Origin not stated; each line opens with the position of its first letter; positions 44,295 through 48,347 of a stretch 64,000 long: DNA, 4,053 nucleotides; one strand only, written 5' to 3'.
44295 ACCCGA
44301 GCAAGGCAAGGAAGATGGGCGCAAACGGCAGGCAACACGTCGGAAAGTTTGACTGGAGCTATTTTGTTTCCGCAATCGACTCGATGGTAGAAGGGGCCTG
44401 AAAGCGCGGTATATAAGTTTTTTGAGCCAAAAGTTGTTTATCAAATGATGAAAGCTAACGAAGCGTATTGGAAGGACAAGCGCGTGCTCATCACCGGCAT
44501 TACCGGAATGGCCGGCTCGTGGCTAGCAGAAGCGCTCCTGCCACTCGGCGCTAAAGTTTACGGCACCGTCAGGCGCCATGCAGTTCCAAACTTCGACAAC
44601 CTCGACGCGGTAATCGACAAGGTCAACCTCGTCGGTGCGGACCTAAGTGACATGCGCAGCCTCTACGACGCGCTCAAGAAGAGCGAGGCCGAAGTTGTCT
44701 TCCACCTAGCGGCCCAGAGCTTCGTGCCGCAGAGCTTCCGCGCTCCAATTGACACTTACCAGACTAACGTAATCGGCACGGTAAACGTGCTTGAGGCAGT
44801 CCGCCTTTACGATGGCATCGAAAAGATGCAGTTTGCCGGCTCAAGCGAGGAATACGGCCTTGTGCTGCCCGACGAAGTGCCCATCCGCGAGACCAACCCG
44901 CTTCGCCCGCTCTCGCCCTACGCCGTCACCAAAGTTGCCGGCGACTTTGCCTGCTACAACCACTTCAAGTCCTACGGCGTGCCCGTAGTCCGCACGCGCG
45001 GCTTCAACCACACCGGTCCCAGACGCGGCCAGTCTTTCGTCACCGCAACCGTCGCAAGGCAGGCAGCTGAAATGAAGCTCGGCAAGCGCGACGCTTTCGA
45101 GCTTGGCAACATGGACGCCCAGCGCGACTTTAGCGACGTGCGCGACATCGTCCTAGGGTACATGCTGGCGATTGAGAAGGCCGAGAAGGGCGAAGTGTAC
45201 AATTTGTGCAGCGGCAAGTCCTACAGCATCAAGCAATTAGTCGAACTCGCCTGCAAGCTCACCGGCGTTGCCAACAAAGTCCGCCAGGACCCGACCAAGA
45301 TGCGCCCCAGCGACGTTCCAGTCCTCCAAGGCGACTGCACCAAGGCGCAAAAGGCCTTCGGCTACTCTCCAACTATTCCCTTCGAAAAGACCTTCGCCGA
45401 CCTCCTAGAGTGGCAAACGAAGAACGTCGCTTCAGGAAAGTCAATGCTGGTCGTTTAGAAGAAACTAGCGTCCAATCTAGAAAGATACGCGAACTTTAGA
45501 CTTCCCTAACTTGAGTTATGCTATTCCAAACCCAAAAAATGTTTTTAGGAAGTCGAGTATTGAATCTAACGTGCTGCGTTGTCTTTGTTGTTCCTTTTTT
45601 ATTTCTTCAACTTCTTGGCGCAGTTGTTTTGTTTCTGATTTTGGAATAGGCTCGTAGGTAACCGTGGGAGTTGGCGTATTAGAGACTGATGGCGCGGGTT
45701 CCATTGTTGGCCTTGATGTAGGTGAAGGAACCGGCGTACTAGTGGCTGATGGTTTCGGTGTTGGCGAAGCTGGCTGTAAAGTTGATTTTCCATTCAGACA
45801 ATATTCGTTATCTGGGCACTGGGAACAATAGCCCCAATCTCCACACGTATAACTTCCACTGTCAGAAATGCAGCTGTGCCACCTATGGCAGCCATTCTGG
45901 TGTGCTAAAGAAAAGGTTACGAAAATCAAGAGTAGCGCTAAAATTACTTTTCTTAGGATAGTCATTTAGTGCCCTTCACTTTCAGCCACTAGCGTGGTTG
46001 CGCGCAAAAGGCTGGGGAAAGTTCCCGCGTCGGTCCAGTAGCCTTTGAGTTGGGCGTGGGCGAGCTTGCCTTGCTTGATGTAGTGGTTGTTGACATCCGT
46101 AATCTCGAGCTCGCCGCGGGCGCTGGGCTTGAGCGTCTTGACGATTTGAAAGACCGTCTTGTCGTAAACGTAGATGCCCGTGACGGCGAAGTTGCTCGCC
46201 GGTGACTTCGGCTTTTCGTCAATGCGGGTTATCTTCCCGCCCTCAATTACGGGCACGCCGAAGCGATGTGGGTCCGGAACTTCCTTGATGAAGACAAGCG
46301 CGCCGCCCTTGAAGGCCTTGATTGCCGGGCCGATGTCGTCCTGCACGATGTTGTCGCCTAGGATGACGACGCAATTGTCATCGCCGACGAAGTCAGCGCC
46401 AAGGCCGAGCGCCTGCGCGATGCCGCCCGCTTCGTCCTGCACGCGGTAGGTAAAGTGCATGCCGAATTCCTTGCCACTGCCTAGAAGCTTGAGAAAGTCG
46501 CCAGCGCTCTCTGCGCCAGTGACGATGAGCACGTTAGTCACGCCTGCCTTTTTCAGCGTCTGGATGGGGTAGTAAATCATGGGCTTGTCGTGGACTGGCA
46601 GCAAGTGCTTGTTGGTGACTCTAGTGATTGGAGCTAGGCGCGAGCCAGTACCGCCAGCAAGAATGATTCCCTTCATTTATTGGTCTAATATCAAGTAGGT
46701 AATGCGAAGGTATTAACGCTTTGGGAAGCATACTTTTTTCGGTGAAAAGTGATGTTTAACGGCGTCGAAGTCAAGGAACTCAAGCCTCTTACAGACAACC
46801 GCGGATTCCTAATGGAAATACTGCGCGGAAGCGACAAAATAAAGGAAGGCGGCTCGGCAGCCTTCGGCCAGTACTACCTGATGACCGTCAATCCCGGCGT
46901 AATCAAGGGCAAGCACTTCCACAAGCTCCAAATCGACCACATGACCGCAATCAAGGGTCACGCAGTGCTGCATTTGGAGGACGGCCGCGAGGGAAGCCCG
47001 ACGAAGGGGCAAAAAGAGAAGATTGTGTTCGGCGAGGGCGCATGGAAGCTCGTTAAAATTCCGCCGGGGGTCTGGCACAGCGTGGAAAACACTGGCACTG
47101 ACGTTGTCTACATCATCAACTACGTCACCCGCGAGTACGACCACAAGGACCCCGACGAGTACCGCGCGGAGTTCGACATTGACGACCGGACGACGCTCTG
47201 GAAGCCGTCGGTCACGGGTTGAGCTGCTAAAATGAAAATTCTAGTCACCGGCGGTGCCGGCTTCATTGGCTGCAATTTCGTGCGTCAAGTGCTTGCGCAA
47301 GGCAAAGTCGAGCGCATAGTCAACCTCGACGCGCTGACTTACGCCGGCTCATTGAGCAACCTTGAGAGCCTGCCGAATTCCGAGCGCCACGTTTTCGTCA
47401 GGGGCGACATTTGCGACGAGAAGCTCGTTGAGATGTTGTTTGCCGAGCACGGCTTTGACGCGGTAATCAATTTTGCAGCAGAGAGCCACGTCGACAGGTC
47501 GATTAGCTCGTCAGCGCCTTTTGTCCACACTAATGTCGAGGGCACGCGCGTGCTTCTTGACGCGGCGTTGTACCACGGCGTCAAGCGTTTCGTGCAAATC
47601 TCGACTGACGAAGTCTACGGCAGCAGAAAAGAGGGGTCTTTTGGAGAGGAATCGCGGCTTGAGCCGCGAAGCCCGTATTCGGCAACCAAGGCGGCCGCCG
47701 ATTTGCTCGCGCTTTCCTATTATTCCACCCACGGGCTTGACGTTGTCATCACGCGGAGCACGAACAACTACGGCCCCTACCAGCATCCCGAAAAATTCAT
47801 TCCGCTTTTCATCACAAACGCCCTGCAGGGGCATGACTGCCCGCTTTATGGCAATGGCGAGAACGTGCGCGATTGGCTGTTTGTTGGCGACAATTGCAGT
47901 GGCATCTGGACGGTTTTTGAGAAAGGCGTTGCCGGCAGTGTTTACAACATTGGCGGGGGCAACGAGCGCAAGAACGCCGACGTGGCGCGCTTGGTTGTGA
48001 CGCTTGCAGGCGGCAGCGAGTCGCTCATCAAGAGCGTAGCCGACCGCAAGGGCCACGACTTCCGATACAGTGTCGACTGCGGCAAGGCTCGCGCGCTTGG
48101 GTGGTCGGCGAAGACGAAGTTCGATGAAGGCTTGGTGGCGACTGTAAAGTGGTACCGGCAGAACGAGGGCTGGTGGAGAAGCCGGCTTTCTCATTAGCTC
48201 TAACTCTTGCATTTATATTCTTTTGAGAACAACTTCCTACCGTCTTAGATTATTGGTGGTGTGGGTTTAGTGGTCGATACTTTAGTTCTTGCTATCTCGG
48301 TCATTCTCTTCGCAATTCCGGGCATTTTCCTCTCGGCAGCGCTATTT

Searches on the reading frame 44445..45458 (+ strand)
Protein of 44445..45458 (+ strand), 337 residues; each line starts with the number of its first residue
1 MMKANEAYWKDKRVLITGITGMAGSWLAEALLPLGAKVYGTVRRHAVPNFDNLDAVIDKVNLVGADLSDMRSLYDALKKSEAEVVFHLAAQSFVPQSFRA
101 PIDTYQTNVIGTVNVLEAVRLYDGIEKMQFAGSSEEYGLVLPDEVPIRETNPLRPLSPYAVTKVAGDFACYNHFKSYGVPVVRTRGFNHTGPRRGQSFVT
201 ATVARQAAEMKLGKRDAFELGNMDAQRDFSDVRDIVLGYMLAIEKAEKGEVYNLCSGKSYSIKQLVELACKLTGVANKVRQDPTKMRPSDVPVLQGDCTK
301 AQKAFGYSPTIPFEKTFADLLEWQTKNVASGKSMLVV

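Call 4: search_protein_families(library=pfam, proteins=[window:44445-45458:+], max_evalue=0.001)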
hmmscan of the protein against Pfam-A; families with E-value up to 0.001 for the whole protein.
window:44445-45458:+ (337 aa): 6 families
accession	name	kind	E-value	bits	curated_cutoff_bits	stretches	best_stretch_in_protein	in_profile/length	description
PF16363.11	GDP_Man_Dehyd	-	3.4e-82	277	27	1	15-318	1-330/332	GDP-mannose 4,6 dehydratase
PF01370.27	Epimerase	-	7.6e-56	189.6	20.9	1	14-255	1-240/240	NAD dependent epimerase/dehydratase family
PF02719.21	Polysacc_synt_2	-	3.3e-11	43.4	20.2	1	14-120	1-116/293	Polysaccharide biosynthesis protein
PF04321.23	RmlD_sub_bind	-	1.8e-08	34.3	27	1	13-203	2-164/287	RmlD substrate binding domain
PF05368.20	NmrA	-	2.3e-05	24.6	27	1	11-88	2-76/298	NmrA-like family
PF01073.25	3Beta_HSD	-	7.1e-05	22.4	22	1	15-134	1-117/280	3-beta hydroxysteroid dehydrogenase/isomerase family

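Call 5: search_protein_families(library=ncbifam, proteins=[window:44445-45458:+], max_evalue=0.00001)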
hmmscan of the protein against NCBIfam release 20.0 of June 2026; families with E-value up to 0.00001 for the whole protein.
window:44445-45458:+ (337 aa): 19 families
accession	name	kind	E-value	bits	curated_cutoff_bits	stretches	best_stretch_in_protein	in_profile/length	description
TIGR01472.1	gmd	equivalog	5.3e-58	196.8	415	1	13-324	2-338/342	GDP-mannose 4,6-dehydratase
TIGR04180.1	EDH_00030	hypoth_equivalog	1.7e-50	171.7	475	1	14-310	1-295/297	NAD-dependent 4,6-dehydratase LegB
TIGR02622.1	CDP_4_6_dhtase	equivalog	1.1e-40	139.8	278.45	1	9-334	2-340/352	CDP-glucose 4,6-dehydratase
TIGR01181.1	dTDP_gluc_dehyt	equivalog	1.2e-36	126.4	365.1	1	14-330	2-317/321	dTDP-glucose 4,6-dehydratase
TIGR01179.1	galE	equivalog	6.5e-36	123.8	262.3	1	13-327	1-328/332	UDP-glucose 4-epimerase GalE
NF011728.1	PRK15181.1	equivalog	5.2e-24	84.9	760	1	11-325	15-338/348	Vi polysaccharide biosynthesis UDP-N-acetylglucosaminuronic acid C-4 epimerase TviC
NF052578.1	StrlDmthSdmBMthl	equivalog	2.1e-18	67.2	600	1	14-277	3-249/328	sterol demethylase protein SdmB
NF007582.0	PRK10217.1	equivalog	1.1e-17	64.1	698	1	12-273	2-270/355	dTDP-glucose 4,6-dehydratase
NF007956.0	PRK10675.1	subfamily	1.5e-17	63.8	394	1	13-327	2-332/338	UDP-glucose 4-epimerase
TIGR03466.1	HpnA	hypoth_equivalog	7.1e-17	61.3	367.65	1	13-279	2-252/327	hopanoid-associated sugar epimerase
NF007490.0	PRK10084.1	subfamily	1.2e-16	60.6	649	1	14-327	3-337/361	dTDP-glucose 4,6-dehydratase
NF047922.1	GDPFucSynFcl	equivalog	5.4e-15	55.6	500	1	64-327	36-304/308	GDP-L-fucose synthase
TIGR02197.1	heptose_epim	equivalog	8.5e-14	51.4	274.6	1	14-325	1-314/316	ADP-glyceromanno-heptose 6-epimerase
NF043036.1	ErythonDh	equivalog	8.8e-12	44.8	325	1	13-168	2-158/321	D-erythronate dehydrogenase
NF042423.1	oxyalk_red_Shew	equivalog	1.2e-10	41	580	1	11-193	8-178/331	2-alkyl-3-oxoalkanoate reductase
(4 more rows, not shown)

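Call 56: search_solved_structures(query=window:44445-45458:+, max_evalue=1e-20)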
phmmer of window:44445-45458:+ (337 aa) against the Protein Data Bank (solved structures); distinct sequences matched with E-value up to 1e-20: 32.
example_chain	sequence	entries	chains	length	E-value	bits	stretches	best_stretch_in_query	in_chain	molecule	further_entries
2pk3_A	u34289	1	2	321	1.9e-63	218.1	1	11-322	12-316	GDP-6-deoxy-D-lyxo-4-hexulose reductase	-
7kf3_A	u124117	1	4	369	2e-48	168.8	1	12-276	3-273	GDP-mannose 4,6-dehydratase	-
1db3_A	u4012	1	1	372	2.5e-48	168.5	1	12-280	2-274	GDP-MANNOSE 4,6-DEHYDRATASE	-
6x3b_A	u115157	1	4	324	4.3e-47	164.4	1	81-325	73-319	GDP-6-deoxy-D-mannose reductase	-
5uzh_A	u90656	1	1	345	7.5e-47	163.6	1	12-322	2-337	NafoA.00085.b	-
1rpn_A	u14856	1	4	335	2.4e-45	158.6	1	12-324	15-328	GDP-mannose 4,6-dehydratase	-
5in4_A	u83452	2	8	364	3.1e-44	155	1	8-321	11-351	GDP-mannose 4,6 dehydratase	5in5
7us5_A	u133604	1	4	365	4.5e-44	154.5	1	9-329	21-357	GDP-D-GLYCERO-D-MANNO-HEPTOSE 4,6-DEHYDRATASE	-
1t2a_A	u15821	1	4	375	7.7e-44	153.7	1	14-269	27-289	GDP-mannose 4,6 dehydratase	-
6gpj_A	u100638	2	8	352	8.4e-44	153.6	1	14-269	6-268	GDP-mannose 4,6 dehydratase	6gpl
2z1m_A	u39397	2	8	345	1e-43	153.3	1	11-275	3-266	GDP-D-mannose dehydratase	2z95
6gpk_A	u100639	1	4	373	1.3e-43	153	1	14-269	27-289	GDP-mannose 4,6 dehydratase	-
1n7g_A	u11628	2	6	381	1.8e-43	152.5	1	12-321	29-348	GDP-D-mannose-4,6-dehydratase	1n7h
6q94_B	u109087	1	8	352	1.9e-43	152.4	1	14-269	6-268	GDP-mannose 4,6 dehydratase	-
4lw8_A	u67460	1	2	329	2.4e-40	142.2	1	9-318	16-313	Putative epimerase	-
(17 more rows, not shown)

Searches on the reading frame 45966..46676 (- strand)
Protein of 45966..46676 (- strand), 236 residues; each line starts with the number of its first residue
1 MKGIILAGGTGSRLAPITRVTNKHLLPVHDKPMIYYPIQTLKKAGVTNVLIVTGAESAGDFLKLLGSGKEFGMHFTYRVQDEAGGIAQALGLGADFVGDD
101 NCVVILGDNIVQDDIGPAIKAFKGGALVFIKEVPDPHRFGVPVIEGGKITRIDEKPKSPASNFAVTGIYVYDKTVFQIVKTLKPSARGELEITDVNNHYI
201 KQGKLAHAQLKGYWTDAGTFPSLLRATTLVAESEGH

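Call 9: search_protein_families(library=pfam, proteins=[window:45966-46676:-], max_evalue=0.001)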
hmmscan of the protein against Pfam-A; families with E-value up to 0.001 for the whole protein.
window:45966-46676:- (236 aa): 3 families
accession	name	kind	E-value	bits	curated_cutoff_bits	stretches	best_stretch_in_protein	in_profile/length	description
PF00483.29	NTP_transferase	-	3e-58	197.7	21.2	1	2-231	1-243/245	Nucleotidyl transferase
PF12804.13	NTP_transf_3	-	5.9e-13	49.7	27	1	3-110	1-97/160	MobA-like NTP transferase domain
PF02348.25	CTP_transf_3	-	0.00062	20.1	22.6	1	18-66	11-60/217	Cytidylyltransferase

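Call 34: search_protein_families(library=ncbifam, proteins=[window:45966-46676:-], max_evalue=1e-20)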
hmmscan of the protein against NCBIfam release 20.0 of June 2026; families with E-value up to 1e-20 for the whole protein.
window:45966-46676:- (236 aa): 9 families
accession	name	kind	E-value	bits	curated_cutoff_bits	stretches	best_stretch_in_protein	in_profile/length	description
TIGR01207.1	rmlA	equivalog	9.1e-75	251.4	360.65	1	2-231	1-237/286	glucose-1-phosphate thymidylyltransferase RfbA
NF012024.0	PRK15480.1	equivalog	1e-67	228.3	588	1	2-234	5-244/292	glucose-1-phosphate thymidylyltransferase RfbA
TIGR01208.1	rmlA_long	equivalog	4.4e-67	226.4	320.25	1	2-231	1-235/353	glucose-1-phosphate thymidylyltransferase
TIGR03992.1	Arch_glmU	subfamily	1.5e-49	168.9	292.1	1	1-229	1-226/393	bifunctional sugar-1-phosphate nucleotidylyltransferase/acetyltransferase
NF041313.1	UDPGP_AglF_Halo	equivalog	2.8e-35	121.9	400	1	1-219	1-223/234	UTP--glucose-1-phosphate uridylyltransferase AglF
NF041173.1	Sug_nt_acttase_Thmprot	equivalog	1.8e-34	119.4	600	1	1-225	1-222/405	bifunctional sugar-1-phosphate nucleotidylyltransferase/acetyltransferase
TIGR01099.1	galU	equivalog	1.3e-28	100.3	326.8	0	73-221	94-256/261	UTP--glucose-1-phosphate uridylyltransferase GalU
NF052502.1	man1P_GTase_Rv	exception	1.2e-24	86.8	440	1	3-226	3-226/352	mannose-1-phosphate guanylyltransferase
NF045761.1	NAMPUrTaseMurU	equivalog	1.4e-24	87.2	250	1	1-225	1-222/226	N-acetylmuramate alpha-1-phosphate uridylyltransferase MurU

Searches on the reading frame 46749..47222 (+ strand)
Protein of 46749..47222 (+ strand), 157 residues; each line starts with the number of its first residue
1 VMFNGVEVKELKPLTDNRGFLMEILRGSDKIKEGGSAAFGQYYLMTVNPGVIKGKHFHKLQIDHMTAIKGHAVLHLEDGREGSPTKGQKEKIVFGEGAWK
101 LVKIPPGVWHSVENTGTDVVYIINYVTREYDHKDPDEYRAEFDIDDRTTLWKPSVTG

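Call 10: search_protein_families(library=pfam, proteins=[window:46749-47222:+], max_evalue=0.001)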
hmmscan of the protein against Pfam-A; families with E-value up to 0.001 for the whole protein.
window:46749-47222:+ (157 aa): 4 families
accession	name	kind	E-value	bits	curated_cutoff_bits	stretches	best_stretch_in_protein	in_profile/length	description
PF14667.12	Polysacc_synt_C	-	3.4e-16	59.8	28.7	1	15-138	2-111/111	Polysaccharide biosynthesis C-terminal domain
PF00908.23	dTDP_sugar_isom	-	8.4e-11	42.3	27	1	4-133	5-136/168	dTDP-4-dehydrorhamnose 3,5-epimerase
PF05523.17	FdtA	-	1.7e-08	34.8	23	1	6-134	3-118/131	WxcM-like, C-terminal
PF07883.17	Cupin_2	-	4.3e-05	23.6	27.2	1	44-122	2-66/70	Cupin domain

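Call 34: search_protein_families(library=ncbifam, proteins=[window:46749-47222:+], max_evalue=1e-20)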
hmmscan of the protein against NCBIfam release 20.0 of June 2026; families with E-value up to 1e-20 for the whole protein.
window:46749-47222:+ (157 aa): 0 families

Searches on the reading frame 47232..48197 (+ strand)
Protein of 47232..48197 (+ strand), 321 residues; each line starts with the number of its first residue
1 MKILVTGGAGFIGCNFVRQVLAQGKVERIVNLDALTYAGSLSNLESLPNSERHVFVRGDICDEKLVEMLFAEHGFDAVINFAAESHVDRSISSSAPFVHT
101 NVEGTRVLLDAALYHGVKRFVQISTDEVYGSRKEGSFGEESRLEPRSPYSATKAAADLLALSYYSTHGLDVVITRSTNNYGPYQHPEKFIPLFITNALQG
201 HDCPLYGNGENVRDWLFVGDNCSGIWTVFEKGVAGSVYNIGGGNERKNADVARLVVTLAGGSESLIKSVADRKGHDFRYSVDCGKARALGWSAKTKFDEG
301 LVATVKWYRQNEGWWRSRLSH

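Call 10: search_protein_families(library=pfam, proteins=[window:47232-48197:+], max_evalue=0.001)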
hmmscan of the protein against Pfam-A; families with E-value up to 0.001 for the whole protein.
window:47232-48197:+ (321 aa): 7 families
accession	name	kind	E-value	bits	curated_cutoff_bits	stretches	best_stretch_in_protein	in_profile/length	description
PF16363.11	GDP_Man_Dehyd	-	8.3e-77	259.3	27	1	4-301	1-329/332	GDP-mannose 4,6 dehydratase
PF01370.27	Epimerase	-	2.1e-67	227.5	20.9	1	3-241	1-240/240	NAD dependent epimerase/dehydratase family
PF01073.25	3Beta_HSD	-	9.4e-21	74.5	22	1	4-220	1-220/280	3-beta hydroxysteroid dehydrogenase/isomerase family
PF02719.21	Polysacc_synt_2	-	1.9e-20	73.7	20.2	1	3-263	1-251/293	Polysaccharide biosynthesis protein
PF04321.23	RmlD_sub_bind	-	3.2e-17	63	27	1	1-182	1-154/287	RmlD substrate binding domain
PF07993.18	NAD_binding_4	-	6.1e-12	45.7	20.1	1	5-177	1-205/258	Male sterility protein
PF13460.12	NAD_binding_10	-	8e-10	39.3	27.2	1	7-161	1-133/184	NAD(P)H-binding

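Call 34: search_protein_families(library=ncbifam, proteins=[window:47232-48197:+], max_evalue=1e-20)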
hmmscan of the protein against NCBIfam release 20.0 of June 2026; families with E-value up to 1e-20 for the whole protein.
window:47232-48197:+ (321 aa): 9 families
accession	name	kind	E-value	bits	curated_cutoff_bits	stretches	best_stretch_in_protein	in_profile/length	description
TIGR01181.1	dTDP_gluc_dehyt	equivalog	1e-129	432.2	365.1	1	2-316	1-319/321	dTDP-glucose 4,6-dehydratase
NF007490.0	PRK10084.1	subfamily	2.5e-90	303.1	649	1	1-315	1-341/361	dTDP-glucose 4,6-dehydratase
NF007582.0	PRK10217.1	equivalog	5e-90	302.2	698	1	2-317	3-340/355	dTDP-glucose 4,6-dehydratase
TIGR04180.1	EDH_00030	hypoth_equivalog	4.2e-45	154.1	475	1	3-260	1-257/297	NAD-dependent 4,6-dehydratase LegB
TIGR01179.1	galE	equivalog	4.3e-37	127.7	262.3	1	2-311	1-328/332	UDP-glucose 4-epimerase GalE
NF007956.0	PRK10675.1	subfamily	3e-25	89.1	394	1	1-155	1-155/338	UDP-glucose 4-epimerase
TIGR02622.1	CDP_4_6_dhtase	equivalog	1.1e-23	84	278.45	1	2-310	6-332/352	CDP-glucose 4,6-dehydratase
TIGR02197.1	heptose_epim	equivalog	2.8e-21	76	274.6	1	3-268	1-271/316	ADP-glyceromanno-heptose 6-epimerase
TIGR03466.1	HpnA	hypoth_equivalog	3e-21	75.7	367.65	0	1-244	1-232/327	hopanoid-associated sugar epimerase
